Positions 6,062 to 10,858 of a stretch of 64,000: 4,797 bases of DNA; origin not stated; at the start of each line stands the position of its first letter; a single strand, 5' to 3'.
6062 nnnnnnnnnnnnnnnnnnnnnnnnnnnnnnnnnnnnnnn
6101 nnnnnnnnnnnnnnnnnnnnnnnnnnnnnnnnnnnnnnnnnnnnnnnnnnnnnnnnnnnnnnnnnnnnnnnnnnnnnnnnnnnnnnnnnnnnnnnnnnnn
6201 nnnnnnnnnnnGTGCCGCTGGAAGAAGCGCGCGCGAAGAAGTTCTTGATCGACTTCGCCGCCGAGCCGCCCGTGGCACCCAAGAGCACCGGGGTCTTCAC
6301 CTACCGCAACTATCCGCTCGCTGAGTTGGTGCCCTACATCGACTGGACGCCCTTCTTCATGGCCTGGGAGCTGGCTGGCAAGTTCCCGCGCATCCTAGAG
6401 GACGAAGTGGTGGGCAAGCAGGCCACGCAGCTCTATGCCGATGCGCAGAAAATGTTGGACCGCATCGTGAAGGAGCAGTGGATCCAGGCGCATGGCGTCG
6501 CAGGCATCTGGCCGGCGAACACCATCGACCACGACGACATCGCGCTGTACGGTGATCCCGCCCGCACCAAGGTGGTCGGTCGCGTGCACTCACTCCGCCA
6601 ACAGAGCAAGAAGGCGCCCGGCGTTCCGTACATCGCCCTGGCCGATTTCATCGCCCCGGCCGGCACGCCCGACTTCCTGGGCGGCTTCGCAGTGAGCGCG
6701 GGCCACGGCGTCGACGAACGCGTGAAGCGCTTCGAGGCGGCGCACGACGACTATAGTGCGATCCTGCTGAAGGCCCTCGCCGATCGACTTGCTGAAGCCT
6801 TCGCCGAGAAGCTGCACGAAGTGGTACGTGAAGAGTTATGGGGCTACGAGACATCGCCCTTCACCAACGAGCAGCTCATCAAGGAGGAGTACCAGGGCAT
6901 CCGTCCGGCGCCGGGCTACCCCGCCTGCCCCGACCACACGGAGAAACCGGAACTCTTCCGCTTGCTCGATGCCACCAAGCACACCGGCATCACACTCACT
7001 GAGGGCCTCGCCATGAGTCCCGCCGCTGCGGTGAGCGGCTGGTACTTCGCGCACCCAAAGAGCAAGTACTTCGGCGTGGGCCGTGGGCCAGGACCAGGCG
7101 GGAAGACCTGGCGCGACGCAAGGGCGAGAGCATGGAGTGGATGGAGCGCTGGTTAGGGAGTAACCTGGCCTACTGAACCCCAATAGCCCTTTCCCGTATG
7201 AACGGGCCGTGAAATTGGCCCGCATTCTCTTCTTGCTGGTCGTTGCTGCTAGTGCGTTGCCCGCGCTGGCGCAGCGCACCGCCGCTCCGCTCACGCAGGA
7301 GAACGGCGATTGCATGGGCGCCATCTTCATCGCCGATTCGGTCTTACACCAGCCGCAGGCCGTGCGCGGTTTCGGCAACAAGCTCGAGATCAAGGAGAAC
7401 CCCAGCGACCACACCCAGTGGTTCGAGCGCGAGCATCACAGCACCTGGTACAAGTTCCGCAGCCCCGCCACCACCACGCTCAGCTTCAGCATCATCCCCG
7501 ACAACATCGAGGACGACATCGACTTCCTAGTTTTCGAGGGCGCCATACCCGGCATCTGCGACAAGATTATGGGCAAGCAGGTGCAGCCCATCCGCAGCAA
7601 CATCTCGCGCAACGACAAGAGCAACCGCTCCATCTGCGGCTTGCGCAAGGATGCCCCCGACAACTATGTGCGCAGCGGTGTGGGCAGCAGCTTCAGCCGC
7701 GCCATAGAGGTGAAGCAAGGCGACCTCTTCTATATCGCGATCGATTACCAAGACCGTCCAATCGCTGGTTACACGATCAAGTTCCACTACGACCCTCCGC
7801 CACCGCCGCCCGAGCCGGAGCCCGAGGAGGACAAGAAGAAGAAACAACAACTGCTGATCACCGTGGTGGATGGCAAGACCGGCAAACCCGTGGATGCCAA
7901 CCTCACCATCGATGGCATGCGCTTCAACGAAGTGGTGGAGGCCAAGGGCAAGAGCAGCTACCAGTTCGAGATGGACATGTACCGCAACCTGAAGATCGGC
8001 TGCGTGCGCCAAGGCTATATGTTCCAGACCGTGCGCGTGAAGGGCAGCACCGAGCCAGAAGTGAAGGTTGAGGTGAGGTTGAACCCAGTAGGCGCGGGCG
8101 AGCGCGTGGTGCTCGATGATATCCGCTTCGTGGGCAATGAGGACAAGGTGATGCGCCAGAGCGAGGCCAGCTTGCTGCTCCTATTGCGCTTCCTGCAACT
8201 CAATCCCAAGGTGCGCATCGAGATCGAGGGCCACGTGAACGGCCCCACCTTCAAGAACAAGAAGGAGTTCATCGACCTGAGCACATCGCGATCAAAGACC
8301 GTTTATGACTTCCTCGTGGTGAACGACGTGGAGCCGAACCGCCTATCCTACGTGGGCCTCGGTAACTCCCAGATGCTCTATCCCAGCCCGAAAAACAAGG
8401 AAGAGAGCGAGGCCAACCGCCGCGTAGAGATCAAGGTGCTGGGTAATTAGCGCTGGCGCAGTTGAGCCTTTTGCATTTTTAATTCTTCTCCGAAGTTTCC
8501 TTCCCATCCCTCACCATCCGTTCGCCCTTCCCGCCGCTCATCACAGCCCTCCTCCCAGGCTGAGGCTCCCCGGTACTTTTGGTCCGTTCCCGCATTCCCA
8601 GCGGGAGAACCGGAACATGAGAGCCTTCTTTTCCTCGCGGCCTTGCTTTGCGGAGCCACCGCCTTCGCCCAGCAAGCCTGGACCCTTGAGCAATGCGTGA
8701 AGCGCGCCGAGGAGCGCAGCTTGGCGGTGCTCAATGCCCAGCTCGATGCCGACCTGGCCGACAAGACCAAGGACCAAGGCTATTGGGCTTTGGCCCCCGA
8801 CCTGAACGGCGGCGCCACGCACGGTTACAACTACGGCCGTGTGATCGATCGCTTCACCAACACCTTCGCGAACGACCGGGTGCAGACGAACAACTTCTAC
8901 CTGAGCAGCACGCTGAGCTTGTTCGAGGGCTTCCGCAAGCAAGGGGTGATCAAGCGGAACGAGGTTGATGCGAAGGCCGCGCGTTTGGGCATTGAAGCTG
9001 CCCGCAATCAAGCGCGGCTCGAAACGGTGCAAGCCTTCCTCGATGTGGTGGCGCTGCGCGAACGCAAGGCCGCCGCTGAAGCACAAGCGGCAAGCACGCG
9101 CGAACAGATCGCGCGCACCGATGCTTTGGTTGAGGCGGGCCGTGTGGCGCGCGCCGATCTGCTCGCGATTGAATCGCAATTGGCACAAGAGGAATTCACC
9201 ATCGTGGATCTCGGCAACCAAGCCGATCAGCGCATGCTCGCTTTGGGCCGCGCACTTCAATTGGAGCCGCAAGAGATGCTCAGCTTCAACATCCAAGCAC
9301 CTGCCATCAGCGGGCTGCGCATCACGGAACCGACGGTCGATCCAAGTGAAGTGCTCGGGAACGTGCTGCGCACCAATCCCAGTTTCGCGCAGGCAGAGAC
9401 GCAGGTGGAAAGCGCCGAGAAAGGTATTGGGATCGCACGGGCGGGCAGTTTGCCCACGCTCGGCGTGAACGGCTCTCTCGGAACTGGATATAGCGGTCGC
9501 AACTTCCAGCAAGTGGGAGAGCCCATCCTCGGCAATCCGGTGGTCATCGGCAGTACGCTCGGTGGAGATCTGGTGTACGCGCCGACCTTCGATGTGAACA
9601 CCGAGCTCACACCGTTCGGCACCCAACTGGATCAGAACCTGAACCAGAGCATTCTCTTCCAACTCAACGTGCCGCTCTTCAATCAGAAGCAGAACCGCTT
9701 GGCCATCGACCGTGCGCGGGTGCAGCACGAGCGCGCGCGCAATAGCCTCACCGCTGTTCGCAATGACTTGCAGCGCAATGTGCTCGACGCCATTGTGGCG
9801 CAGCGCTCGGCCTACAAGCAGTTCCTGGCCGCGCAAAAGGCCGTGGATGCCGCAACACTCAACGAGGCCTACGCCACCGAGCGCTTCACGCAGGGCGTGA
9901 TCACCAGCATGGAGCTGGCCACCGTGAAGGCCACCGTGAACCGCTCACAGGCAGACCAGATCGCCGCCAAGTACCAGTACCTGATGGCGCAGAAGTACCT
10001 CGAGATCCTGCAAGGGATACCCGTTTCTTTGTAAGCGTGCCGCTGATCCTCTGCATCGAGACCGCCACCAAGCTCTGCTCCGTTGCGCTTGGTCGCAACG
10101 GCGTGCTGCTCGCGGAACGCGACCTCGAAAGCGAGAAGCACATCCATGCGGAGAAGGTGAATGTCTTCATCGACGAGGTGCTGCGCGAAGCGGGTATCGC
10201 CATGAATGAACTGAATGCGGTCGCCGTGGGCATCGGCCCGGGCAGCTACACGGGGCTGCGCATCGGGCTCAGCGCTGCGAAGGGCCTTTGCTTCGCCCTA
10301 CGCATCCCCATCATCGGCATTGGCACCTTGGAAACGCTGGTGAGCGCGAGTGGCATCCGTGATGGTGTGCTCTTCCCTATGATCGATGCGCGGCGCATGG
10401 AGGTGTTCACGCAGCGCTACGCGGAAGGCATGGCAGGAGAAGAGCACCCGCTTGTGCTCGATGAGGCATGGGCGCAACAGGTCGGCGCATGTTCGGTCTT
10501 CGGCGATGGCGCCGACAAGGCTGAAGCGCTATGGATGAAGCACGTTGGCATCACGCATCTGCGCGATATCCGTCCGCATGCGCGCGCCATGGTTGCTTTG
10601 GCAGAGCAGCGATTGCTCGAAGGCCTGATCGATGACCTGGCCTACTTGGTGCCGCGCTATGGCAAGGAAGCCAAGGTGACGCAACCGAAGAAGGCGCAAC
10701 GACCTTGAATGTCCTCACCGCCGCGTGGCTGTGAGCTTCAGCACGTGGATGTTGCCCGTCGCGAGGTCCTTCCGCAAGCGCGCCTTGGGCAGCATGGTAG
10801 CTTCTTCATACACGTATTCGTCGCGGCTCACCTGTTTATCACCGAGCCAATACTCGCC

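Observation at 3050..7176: Split methionine synthase with an intact Hcy module but a decaying B12-dependent half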

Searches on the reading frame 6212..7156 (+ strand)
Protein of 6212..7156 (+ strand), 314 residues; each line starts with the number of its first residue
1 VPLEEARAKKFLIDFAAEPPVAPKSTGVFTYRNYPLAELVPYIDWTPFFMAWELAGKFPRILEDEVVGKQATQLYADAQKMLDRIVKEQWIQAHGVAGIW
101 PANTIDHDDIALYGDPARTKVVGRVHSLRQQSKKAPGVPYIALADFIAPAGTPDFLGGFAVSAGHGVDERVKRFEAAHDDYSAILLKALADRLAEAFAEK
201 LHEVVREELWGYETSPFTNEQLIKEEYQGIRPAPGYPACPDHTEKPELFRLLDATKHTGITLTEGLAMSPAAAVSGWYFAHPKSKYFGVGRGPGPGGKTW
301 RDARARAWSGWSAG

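Call 3: search_protein_families(library=pfam, proteins=[window:6212-7156:+], max_evalue=0.01)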
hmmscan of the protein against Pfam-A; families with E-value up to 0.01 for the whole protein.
window:6212-7156:+ (314 aa): 1 family
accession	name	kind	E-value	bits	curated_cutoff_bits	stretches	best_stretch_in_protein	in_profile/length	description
PF02965.22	Met_synt_B12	-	1.4e-114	382.6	25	1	36-291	2-259/273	Vitamin B12 dependent methionine synthase, activation domain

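Call 55: find_encoding_contigs(protein=window:6212-7156:+, flank=8000, max_places=6)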
Protein window:6212-7156:+ (314 aa): no gene with exactly this product is on record in the collection.

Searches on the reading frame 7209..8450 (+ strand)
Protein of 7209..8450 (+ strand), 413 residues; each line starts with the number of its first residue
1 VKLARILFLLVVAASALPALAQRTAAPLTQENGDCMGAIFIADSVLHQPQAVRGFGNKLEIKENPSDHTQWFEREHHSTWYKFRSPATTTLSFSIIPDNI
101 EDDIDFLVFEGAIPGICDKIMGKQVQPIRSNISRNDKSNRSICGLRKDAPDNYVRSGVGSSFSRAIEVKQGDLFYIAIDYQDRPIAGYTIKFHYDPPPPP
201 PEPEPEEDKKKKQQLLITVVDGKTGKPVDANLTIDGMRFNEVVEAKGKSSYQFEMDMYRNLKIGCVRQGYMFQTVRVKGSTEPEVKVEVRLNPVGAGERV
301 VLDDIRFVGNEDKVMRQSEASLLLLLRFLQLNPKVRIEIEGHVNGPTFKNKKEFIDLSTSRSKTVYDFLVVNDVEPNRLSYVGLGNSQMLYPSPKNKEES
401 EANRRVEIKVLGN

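Call 18: find_encoding_contigs(protein=window:7209-8450:+, flank=8000, max_places=10)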
Protein window:7209-8450:+ (413 aa): no gene with exactly this product is on record in the collection.

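Call 36: search_protein_families(library=pfam, proteins=[window:7209-8450:+], max_evalue=0.0001)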
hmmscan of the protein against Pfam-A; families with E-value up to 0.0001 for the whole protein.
window:7209-8450:+ (413 aa): 1 family
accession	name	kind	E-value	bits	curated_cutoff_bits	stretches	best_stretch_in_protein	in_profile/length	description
PF00691.25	OmpA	-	8.7e-09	36.1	27.2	1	307-399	2-94/98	OmpA family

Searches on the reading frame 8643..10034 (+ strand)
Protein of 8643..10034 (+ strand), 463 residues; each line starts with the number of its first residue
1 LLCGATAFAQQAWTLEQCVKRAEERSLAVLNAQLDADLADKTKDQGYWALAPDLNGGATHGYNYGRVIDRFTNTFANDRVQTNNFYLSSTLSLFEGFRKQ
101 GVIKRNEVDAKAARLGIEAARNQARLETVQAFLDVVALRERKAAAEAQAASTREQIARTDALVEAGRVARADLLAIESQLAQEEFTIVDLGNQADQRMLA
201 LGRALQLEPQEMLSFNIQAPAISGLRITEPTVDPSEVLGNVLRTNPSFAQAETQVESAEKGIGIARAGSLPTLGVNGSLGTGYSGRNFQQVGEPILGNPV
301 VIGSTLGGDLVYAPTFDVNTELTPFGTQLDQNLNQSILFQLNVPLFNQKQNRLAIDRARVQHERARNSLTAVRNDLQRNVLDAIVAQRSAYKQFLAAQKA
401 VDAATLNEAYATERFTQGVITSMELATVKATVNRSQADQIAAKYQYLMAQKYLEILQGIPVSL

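Call 36: search_protein_families(library=pfam, proteins=[window:8643-10034:+], max_evalue=0.0001)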
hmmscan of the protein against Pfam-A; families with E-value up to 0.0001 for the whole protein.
window:8643-10034:+ (463 aa): 1 family
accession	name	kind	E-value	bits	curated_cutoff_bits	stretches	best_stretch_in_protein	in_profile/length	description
PF02321.23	OEP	-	3e-42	145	22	2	236-454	3-183/187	Outer membrane efflux protein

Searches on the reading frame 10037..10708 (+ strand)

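Call 36: search_protein_families(library=pfam, proteins=[window:10037-10708:+], max_evalue=0.0001)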
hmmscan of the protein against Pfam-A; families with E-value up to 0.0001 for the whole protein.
window:10037-10708:+ (223 aa): 1 family
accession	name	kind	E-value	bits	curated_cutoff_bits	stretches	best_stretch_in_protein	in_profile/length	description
PF00814.31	TsaD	-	3.6e-26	92.9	24.8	1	36-129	28-127/264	tRNA N6-adenosine threonylcarbamoyltransferase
